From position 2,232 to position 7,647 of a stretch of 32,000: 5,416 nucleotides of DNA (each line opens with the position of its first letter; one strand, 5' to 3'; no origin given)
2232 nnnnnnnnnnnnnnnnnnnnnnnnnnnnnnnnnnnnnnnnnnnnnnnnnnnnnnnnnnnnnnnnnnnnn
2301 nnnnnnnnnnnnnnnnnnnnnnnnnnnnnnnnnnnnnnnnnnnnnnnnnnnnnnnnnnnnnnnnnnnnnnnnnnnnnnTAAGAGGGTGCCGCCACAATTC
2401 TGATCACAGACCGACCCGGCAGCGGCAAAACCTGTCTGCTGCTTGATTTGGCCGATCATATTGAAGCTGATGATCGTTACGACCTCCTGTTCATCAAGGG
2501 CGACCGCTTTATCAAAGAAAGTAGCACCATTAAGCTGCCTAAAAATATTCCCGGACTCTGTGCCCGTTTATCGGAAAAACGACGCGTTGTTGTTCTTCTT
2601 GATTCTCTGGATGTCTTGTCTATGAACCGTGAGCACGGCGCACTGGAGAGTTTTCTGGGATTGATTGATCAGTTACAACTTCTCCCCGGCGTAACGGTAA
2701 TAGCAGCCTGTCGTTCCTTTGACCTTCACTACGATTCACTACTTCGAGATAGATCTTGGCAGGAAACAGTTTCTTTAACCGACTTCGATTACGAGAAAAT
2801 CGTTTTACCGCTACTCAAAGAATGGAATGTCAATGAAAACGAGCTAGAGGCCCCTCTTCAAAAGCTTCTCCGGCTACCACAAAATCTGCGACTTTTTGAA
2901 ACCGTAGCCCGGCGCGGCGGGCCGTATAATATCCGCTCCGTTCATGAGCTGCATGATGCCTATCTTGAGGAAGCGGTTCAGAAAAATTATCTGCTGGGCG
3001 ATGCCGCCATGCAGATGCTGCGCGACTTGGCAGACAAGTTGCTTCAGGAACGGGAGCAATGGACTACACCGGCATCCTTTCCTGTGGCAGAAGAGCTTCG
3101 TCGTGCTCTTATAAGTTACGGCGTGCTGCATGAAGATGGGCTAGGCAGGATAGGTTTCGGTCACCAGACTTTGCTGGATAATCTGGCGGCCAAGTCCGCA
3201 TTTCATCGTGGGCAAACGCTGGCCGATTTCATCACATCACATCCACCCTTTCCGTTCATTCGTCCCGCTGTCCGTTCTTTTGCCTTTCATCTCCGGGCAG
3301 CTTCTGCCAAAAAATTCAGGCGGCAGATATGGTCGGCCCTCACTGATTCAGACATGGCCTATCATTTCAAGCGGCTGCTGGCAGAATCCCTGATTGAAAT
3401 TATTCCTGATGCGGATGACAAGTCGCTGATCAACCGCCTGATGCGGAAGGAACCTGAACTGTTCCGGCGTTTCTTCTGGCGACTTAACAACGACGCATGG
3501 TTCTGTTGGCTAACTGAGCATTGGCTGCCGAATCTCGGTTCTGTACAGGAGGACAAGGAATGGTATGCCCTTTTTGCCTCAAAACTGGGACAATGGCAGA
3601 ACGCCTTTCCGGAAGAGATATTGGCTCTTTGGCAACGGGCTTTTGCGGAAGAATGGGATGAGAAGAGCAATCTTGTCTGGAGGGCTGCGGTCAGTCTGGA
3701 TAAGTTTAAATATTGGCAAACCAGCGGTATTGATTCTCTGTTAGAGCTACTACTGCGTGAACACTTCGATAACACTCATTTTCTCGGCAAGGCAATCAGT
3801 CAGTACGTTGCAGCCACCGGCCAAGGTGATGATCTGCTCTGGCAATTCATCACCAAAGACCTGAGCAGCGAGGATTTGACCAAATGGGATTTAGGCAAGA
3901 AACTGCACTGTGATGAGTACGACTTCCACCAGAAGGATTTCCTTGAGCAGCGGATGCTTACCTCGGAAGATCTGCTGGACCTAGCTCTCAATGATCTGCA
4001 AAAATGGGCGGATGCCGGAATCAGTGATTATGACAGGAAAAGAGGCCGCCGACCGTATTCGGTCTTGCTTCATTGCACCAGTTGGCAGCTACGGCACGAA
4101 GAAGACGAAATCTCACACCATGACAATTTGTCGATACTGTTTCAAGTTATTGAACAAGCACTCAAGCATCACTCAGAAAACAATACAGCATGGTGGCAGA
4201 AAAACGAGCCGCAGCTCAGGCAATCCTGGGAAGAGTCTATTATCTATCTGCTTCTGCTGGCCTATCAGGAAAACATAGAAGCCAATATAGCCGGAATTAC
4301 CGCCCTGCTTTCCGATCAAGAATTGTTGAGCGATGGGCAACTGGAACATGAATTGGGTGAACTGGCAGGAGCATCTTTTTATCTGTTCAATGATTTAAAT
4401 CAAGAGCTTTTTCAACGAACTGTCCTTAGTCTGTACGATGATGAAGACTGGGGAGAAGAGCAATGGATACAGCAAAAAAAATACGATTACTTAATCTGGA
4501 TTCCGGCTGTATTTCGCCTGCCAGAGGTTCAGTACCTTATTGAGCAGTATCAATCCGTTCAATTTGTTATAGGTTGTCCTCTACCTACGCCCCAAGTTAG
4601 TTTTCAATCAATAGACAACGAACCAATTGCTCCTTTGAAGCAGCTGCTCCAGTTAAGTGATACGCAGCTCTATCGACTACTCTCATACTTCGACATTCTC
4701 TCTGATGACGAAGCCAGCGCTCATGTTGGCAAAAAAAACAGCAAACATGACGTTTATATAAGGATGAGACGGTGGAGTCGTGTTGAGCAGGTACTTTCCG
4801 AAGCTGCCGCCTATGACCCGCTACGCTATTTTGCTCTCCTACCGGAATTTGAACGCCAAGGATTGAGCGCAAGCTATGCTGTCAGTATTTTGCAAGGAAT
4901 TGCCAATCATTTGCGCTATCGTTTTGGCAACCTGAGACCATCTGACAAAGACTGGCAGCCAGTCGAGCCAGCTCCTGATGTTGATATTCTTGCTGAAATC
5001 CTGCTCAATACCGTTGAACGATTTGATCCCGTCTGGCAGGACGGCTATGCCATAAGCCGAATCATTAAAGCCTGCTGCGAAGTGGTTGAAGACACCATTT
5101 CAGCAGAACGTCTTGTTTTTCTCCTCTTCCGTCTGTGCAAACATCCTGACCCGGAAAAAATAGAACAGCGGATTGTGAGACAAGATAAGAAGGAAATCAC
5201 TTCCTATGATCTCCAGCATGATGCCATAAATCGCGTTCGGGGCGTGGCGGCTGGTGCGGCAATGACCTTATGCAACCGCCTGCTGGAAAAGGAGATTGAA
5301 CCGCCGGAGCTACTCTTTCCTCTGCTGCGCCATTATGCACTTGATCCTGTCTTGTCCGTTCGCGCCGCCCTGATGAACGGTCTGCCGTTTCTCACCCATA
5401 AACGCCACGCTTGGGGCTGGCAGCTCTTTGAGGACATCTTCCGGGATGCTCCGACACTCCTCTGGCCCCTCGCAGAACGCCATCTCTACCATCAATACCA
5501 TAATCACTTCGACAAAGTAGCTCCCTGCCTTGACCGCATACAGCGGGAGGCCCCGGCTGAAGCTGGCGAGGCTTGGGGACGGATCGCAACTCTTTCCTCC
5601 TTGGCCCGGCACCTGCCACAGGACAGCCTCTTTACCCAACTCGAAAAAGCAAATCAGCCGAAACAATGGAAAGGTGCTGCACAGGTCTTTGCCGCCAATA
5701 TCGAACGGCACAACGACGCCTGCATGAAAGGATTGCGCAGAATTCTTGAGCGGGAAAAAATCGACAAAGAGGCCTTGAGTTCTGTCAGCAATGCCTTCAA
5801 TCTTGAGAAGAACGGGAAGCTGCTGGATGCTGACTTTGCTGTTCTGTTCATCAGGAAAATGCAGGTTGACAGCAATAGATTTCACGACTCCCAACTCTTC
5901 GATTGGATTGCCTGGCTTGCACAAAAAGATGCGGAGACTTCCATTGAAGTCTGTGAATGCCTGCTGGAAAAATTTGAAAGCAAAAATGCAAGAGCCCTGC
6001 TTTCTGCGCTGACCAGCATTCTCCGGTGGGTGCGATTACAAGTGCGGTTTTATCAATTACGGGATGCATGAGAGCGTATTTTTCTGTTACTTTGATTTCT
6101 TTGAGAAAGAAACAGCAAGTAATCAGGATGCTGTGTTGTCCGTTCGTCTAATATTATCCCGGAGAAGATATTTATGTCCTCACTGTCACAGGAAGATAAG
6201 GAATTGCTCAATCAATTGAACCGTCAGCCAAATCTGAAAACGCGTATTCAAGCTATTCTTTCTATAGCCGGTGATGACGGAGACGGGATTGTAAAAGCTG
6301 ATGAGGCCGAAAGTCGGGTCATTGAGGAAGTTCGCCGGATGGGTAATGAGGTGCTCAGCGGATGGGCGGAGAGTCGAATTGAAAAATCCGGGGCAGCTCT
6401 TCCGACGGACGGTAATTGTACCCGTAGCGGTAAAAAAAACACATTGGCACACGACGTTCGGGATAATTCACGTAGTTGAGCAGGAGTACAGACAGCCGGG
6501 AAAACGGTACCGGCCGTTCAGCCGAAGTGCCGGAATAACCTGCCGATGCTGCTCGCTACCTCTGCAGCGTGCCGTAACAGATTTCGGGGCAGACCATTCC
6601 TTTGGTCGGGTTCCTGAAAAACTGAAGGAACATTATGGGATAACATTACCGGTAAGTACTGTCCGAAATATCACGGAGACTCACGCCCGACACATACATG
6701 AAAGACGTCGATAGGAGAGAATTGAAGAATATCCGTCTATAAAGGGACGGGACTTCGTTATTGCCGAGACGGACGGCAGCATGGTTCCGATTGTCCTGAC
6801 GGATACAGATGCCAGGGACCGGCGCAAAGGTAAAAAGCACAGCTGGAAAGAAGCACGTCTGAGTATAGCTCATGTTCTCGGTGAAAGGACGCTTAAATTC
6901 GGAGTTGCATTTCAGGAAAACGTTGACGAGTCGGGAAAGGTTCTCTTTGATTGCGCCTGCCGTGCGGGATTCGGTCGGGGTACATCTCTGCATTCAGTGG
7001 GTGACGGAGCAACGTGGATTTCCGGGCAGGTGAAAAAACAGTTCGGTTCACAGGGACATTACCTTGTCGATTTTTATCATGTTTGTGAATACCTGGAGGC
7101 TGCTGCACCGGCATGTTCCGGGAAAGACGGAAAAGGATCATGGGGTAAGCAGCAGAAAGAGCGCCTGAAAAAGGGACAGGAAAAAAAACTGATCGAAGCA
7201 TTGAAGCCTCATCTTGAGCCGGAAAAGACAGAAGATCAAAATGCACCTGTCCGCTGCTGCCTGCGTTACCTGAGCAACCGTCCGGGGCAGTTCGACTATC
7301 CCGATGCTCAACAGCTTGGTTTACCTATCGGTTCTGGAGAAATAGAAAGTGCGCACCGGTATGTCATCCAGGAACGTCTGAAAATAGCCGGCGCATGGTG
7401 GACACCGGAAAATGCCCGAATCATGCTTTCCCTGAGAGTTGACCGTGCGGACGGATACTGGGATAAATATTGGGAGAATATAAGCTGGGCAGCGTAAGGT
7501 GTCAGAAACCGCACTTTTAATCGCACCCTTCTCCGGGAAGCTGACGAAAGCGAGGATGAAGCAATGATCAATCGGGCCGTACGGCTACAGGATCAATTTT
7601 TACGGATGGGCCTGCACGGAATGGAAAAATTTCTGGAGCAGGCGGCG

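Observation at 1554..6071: One ~1,530-aa nuclease-STAND NTPase-helical-repeat gene (Avs-like antiphage architecture) appears as two ORFs because an in-frame TAA sits 12 codons before its Walker A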

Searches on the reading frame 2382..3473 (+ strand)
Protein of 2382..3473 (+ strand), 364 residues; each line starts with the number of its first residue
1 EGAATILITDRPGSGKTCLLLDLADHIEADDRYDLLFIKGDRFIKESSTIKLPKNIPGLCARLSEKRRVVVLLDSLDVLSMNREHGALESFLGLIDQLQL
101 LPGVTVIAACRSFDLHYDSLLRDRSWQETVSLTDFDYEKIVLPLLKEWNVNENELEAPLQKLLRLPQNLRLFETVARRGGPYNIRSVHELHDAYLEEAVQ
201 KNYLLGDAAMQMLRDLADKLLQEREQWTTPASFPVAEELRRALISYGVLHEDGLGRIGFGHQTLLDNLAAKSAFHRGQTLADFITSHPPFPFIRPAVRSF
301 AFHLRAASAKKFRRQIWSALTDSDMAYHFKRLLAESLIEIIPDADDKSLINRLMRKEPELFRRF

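Call 78: predict_structure(alignment_id=A3)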
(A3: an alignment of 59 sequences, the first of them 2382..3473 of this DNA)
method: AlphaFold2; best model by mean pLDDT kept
length: 364 residues; sequences in the alignment: 59
mean_pLDDT: 90.0   pTM: 0.85
mean pLDDT of the five models: 90.0, 90.0, 89.7, 89.6, 88.0
residues with pLDDT >= 90: 238; 70-90: 120; 50-70: 5; < 50: 1
segments of 3 or more residues with pLDDT < 50: none
pLDDT, mean of each block of 10 residues (from residue 1): 86 88 94 92 74 87 94 89 75 93 95 82 89 94 96 92 94 94 90 95 92 93 87 87 93 88 91 92 89 88 92 95 91 90 88 93 88
secondary structure, 60 per line:
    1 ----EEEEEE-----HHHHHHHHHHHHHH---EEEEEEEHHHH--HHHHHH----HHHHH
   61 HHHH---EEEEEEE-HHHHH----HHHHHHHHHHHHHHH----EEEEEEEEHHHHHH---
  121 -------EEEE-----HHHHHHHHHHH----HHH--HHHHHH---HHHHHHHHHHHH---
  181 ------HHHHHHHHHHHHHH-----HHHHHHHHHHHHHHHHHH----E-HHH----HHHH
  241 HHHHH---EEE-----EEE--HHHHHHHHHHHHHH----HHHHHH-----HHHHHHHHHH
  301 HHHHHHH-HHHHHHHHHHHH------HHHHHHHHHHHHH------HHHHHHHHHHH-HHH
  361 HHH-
elements in order: E5-10 H16-29 E33-39 H40-43 H46-51 H56-64 E68-74 H76-80 H85-99 E104-111 H112-117 E128-131 H137-147 H157-162 H166-177 H187-200 H206-223 H237-245 E249-251 E257-259 H262-275 H280-285 H291-307 H309-320 H327-339 H346-356 H358-363

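Call 80: fold_search(model_id=the predicted structure, library=pdb)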
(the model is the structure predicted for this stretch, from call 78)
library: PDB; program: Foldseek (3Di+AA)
matches with E <= 10: 1633; with E <= 0.001: 312
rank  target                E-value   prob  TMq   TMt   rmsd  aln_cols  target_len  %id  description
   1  8dgf_A                3.3e-10  1.00  0.40  0.12  17.4       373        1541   13  Avs4 bound to phage PhiV-1 portal (released 2022-08-03)
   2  8dgf_B                4.5e-10  1.00  0.41  0.12  18.0       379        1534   14  Avs4 bound to phage PhiV-1 portal (released 2022-08-03)
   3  4kxf_K                3.3e-09  1.00  0.56  0.26  10.2       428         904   16  Crystal structure of NLRC4 reveals its autoinhibition mechanism (released 2013-07-24)
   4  4kxf_P                3.4e-09  1.00  0.59  0.28   7.5       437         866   14  Crystal structure of NLRC4 reveals its autoinhibition mechanism (released 2013-07-24)
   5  4kxf_N                4.7e-09  1.00  0.62  0.29   7.4       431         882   15  Crystal structure of NLRC4 reveals its autoinhibition mechanism (released 2013-07-24)
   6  4kxf_L                6.2e-09  1.00  0.53  0.25  10.5       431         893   15  Crystal structure of NLRC4 reveals its autoinhibition mechanism (released 2013-07-24)
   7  7alv                  8.5e-09  1.00  0.61  0.49   6.8       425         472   14  Crystal Structure of NLRP3 NACHT domain in complex with a potent inhibitor (released 2021-10-20)
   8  8sxn_C                1.0e-08  1.00  0.67  0.33   6.2       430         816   16  Structure of NLRP3 and NEK7 complex (released 2024-02-14)
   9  9hg4                  1.3e-08  1.00  0.66  0.52   6.2       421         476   15  NACHT domain of NLRP3 in complex with DFV890 (released 2025-03-19)
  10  4kxf_F                2.3e-08  1.00  0.62  0.28   7.3       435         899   14  Crystal structure of NLRC4 reveals its autoinhibition mechanism (released 2013-07-24)
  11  5irm_C                3.6e-08  1.00  0.65  0.34   6.5       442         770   15  Crystal structure of rabbit NOD2 in an ADP-bound state (Crystal form2) (released 2016-06-29)
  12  4kxf_D                4.9e-08  1.00  0.59  0.27   7.9       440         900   14  Crystal structure of NLRC4 reveals its autoinhibition mechanism (released 2013-07-24)
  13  8fw2_A                5.2e-08  1.00  0.34  0.16  16.0       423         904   13  Cryo-EM structure of full-length human NLRC4 inflammasome with C11 symmetry (released 2024-01-03)
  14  4kxf_B                7.2e-08  1.00  0.60  0.27   8.5       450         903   14  Crystal structure of NLRC4 reveals its autoinhibition mechanism (released 2013-07-24)
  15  7jgr_A                1.2e-07  1.00  0.33  0.31  14.0       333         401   12  Structure of Drosophila ORC bound to DNA (84 bp) and Cdc6 (released 2020-09-09)
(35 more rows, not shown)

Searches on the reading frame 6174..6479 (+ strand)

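Call 18: search_protein_families(library=pfam, max_evalue=0.001, proteins=[window:6174-6479:+])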
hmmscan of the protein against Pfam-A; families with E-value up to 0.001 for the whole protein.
window:6174-6479:+ (101 aa): 0 families

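Call 46: search_protein_families(library=ncbifam, max_evalue=0.1, proteins=[window:6174-6479:+])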
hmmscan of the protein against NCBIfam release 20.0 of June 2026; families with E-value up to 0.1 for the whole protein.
window:6174-6479:+ (101 aa): 1 family
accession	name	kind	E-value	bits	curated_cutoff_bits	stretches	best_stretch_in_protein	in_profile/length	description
NF007504.0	PRK10098.1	equivalog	0.019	13.7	336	1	14-61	66-113/360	malate/lactate/ureidoglycolate dehydrogenase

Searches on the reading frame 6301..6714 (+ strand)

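Call 18: search_protein_families(library=pfam, max_evalue=0.001, proteins=[window:6301-6714:+])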
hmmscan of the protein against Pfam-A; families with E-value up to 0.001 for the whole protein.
window:6301-6714:+ (137 aa): 0 families

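Call 46: search_protein_families(library=ncbifam, max_evalue=0.1, proteins=[window:6301-6714:+])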
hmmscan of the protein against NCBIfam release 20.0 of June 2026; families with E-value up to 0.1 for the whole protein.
window:6301-6714:+ (137 aa): 1 family
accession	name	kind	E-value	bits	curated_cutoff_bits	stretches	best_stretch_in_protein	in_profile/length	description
NF033572.1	transpos_ISKra4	equivalog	3.8e-10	39.4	205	1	45-134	71-164/422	ISKra4 family transposase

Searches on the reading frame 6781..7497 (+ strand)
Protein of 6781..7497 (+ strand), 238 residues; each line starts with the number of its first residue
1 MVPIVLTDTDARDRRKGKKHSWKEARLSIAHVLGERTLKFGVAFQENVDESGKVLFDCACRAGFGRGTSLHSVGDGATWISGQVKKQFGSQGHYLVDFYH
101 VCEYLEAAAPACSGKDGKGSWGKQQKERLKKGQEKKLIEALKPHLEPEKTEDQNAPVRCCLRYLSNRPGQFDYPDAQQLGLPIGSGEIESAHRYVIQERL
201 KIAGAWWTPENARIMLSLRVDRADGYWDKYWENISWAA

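Call 18: search_protein_families(library=pfam, max_evalue=0.001, proteins=[window:6781-7497:+])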
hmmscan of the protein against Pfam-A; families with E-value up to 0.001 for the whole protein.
window:6781-7497:+ (238 aa): 1 family
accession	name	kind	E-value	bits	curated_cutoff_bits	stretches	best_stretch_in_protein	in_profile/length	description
PF06782.17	UPF0236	-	1.8e-06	27.4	24.3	1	73-226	239-389/400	Uncharacterised protein family (UPF0236)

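Call 46: search_protein_families(library=ncbifam, max_evalue=0.1, proteins=[window:6781-7497:+])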
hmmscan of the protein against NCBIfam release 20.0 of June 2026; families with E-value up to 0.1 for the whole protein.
window:6781-7497:+ (238 aa): 3 families
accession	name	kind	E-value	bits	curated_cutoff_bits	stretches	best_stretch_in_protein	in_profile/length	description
NF033572.1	transpos_ISKra4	equivalog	6.9e-45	153.9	205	1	7-227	189-422/422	ISKra4 family transposase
NF033529.1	transpos_ISLre2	equivalog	2e-11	43.8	200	1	70-226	174-322/382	ISLre2 family transposase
NF046004.1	ICE_Mbov_0401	equivalog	0.00078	18.8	162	1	70-166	208-313/369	Mbov_0401 family ICE element transposase-like protein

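Call 72: find_encoding_contigs(protein=window:6781-7494:+, flank=3000, max_places=10)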
Protein window:6781-7494:+ (238 aa): no gene with exactly this product is on record in the collection.
